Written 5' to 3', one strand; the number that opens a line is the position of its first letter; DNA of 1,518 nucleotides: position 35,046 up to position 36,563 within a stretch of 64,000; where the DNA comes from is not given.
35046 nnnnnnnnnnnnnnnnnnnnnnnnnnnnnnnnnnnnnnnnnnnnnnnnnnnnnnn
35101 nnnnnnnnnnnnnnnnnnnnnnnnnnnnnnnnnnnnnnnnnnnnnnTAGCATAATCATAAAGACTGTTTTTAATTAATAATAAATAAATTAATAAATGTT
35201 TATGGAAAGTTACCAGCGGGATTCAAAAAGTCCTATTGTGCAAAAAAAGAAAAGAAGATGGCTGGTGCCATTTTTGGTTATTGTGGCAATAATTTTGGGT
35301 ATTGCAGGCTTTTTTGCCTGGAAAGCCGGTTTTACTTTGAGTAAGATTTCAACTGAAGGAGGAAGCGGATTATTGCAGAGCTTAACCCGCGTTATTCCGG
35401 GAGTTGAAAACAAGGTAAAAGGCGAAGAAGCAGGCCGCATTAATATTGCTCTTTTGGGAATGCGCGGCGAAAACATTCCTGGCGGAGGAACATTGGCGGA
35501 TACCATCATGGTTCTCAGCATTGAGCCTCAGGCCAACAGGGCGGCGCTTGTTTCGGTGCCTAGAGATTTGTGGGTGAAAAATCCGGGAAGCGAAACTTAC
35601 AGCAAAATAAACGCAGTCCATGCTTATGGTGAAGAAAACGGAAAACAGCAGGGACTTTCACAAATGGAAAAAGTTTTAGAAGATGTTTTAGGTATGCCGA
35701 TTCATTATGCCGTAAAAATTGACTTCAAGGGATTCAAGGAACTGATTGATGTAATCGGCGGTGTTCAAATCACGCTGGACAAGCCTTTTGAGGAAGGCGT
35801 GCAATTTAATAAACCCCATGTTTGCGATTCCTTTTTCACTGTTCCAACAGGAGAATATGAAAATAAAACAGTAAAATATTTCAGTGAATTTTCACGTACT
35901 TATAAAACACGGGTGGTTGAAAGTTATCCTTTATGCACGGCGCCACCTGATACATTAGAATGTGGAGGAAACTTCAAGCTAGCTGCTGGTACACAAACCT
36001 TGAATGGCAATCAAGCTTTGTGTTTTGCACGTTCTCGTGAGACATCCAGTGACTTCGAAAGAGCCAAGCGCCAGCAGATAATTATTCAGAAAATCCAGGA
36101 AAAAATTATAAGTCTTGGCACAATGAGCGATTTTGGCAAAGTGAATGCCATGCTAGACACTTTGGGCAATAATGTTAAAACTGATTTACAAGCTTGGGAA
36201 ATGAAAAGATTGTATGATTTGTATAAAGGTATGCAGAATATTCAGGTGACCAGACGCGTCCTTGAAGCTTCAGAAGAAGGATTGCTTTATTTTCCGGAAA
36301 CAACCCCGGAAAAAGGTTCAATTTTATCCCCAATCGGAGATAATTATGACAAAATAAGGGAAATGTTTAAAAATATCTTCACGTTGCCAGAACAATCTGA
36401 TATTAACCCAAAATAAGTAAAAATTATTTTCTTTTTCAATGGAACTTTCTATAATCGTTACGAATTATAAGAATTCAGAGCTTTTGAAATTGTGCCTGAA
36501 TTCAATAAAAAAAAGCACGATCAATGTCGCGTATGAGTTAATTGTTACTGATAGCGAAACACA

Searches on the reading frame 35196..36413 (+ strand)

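Call 10: search_protein_families(library=pfam, proteins=[window:35196-36413:+], max_evalue=0.001)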
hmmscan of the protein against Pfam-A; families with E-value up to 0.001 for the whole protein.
window:35196-36413:+ (406 aa): 1 family
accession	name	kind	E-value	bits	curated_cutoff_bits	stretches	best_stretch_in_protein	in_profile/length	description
PF03816.19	LytR_cpsA_psr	-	1.3e-33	116.7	24.6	1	101-305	2-149/150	LytR_cpsA_psr family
